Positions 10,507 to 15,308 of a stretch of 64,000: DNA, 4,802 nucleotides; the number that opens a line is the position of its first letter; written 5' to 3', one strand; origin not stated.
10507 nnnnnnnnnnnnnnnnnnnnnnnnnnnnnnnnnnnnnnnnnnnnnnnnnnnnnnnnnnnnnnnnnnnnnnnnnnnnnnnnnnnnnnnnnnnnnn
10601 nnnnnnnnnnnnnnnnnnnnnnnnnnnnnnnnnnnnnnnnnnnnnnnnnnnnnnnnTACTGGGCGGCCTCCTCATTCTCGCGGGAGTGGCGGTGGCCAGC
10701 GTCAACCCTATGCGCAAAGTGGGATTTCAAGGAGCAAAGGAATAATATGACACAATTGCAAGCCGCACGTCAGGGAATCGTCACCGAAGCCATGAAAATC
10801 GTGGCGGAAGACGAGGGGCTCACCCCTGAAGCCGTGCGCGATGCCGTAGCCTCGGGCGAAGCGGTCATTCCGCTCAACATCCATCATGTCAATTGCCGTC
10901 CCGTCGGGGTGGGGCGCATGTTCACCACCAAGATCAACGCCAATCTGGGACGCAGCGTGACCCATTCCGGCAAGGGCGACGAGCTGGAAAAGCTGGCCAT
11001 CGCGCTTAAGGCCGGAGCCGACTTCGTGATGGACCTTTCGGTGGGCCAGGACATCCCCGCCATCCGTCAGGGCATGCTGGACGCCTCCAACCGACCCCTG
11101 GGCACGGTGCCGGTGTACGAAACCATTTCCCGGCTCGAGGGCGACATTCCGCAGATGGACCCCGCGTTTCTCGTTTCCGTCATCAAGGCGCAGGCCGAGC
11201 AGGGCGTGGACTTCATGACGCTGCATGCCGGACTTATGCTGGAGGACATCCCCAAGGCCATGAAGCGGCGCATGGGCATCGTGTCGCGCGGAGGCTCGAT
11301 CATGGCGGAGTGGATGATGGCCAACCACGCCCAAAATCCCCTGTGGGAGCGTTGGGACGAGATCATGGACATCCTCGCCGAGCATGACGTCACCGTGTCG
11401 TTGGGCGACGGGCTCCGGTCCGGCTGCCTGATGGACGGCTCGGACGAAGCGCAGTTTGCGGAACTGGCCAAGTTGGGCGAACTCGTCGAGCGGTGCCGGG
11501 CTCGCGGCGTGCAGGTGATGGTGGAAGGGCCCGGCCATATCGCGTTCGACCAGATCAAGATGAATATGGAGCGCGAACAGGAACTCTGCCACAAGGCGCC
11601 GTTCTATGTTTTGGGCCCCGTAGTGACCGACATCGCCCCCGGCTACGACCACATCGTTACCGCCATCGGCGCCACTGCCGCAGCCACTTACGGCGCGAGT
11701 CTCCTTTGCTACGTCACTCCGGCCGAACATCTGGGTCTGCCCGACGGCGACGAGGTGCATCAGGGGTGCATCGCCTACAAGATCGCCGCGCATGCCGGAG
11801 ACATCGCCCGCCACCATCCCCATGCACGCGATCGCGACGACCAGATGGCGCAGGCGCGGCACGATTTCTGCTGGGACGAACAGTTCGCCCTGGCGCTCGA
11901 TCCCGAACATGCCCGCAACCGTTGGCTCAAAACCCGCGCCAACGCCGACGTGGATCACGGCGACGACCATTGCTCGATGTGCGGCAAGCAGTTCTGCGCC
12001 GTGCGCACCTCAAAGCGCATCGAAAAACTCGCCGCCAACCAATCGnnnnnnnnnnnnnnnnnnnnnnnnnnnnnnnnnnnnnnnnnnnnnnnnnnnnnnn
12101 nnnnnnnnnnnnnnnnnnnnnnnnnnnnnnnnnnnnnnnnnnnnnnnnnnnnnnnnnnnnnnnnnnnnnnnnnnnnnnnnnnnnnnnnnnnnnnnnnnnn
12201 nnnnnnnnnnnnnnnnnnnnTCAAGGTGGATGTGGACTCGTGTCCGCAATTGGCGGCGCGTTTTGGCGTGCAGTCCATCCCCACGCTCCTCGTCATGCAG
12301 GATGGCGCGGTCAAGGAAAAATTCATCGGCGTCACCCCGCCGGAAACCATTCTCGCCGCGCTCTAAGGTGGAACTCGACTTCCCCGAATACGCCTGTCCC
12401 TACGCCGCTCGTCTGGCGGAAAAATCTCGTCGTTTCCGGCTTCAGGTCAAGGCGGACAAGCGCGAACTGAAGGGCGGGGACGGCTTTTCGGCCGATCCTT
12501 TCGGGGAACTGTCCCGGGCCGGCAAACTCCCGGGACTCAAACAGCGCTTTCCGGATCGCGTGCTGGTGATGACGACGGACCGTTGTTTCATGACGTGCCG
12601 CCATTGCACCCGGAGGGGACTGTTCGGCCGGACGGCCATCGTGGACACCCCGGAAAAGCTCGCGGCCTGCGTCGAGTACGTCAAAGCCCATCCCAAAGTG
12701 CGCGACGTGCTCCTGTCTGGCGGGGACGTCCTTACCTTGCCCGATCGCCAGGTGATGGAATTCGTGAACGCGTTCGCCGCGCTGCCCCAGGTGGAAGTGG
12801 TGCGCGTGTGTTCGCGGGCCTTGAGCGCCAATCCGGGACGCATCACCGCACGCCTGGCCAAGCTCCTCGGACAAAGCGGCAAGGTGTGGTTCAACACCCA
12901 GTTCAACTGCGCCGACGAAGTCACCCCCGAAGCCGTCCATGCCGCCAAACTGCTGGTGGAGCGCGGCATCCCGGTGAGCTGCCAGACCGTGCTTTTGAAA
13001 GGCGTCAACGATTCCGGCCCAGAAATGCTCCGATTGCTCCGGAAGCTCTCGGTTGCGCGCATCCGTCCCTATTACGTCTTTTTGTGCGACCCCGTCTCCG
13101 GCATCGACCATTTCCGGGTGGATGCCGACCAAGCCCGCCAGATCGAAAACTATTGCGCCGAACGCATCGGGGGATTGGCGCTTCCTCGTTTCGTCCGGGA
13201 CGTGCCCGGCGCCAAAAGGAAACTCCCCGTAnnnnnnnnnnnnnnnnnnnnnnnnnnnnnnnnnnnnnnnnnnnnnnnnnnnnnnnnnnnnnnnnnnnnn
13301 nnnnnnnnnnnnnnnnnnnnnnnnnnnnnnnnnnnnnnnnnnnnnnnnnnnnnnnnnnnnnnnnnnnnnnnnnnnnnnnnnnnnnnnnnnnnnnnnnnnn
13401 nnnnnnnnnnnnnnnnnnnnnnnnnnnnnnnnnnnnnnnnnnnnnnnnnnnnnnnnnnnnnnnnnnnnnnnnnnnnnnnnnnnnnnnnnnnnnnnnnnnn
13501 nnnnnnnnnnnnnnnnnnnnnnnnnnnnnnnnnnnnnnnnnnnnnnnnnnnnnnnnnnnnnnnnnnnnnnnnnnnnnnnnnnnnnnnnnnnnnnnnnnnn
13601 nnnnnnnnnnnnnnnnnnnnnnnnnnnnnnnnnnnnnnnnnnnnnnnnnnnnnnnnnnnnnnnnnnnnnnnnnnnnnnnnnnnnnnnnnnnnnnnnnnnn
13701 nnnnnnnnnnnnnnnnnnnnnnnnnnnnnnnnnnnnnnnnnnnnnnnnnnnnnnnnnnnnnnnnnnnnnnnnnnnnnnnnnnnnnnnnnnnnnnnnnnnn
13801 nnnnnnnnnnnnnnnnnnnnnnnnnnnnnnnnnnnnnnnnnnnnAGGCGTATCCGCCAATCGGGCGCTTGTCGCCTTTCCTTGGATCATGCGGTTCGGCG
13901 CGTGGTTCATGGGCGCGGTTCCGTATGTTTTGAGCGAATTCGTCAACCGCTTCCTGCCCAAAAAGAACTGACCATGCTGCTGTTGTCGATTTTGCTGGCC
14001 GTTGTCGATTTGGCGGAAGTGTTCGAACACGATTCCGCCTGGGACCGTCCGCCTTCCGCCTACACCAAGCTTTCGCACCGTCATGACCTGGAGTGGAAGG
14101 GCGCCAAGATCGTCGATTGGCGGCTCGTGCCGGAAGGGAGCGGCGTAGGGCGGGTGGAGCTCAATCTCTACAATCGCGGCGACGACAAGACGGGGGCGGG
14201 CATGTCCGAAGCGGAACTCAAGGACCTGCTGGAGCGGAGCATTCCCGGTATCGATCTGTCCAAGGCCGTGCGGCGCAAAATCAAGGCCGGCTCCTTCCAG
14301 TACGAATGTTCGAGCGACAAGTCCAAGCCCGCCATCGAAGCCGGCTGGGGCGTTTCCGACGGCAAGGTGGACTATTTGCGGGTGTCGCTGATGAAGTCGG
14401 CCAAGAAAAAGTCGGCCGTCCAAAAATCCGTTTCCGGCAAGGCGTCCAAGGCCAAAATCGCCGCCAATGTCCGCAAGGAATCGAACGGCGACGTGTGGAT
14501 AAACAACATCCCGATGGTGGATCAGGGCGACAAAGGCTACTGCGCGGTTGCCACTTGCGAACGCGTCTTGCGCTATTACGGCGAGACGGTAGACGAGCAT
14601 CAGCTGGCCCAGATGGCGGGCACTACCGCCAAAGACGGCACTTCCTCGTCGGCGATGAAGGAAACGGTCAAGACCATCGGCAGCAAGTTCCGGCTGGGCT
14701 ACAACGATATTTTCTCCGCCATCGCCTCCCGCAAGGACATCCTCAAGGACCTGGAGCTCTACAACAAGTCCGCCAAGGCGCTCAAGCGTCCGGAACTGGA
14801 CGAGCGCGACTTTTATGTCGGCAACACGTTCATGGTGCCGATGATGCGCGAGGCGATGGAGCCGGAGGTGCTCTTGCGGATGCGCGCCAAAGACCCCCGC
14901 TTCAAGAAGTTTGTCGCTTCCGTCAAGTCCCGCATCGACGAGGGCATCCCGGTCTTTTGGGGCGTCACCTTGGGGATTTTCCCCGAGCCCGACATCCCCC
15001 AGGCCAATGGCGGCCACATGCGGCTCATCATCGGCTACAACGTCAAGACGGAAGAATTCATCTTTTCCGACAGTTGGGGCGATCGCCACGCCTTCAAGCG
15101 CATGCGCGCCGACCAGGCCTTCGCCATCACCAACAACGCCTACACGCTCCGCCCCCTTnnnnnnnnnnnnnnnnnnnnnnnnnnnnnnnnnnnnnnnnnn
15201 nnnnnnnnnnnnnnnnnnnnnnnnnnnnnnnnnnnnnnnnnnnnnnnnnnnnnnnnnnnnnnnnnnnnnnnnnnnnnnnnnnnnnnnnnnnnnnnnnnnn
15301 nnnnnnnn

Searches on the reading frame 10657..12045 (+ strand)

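Call 43: search_protein_families(library=pfam, proteins=[window:10657-12045:+], max_evalue=0.0001)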
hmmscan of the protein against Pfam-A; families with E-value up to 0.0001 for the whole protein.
window:10657-12045:+ (463 aa): 1 family
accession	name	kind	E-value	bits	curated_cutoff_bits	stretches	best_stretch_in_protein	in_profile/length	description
PF01964.24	ThiC_Rad_SAM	-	8.7e-174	578.6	25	1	32-453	1-419/420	Radical SAM ThiC family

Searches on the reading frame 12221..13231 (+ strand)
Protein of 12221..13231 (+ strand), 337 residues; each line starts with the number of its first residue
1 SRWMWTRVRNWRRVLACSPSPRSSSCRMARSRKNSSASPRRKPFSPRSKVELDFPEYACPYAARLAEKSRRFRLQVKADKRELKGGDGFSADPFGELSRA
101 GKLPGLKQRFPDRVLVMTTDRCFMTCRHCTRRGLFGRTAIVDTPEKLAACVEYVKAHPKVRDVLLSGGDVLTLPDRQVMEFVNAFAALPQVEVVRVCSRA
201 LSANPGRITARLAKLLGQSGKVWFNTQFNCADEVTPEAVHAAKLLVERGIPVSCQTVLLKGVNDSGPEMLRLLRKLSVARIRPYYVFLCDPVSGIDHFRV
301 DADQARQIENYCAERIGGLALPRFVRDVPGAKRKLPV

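Call 43: search_protein_families(library=pfam, proteins=[window:12221-13231:+], max_evalue=0.0001)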
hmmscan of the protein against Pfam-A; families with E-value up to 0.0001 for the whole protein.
window:12221-13231:+ (337 aa): 1 family
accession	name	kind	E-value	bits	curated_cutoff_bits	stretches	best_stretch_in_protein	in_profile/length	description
PF04055.27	Radical_SAM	-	8.3e-12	46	29.5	1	118-272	3-165/166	Radical SAM superfamily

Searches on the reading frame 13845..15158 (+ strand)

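Call 43: search_protein_families(library=pfam, proteins=[window:13845-15158:+], max_evalue=0.0001)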
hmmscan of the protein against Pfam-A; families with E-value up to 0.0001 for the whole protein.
window:13845-15158:+ (438 aa): 2 families
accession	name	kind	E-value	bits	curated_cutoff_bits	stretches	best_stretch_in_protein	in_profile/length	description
PF13529.12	Peptidase_C39_2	-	7.8e-14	52.9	24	1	347-411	80-143/143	Peptidase_C39 like family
PF03412.21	Peptidase_C39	-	6.7e-06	26.4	22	1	222-282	2-61/133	Peptidase C39 family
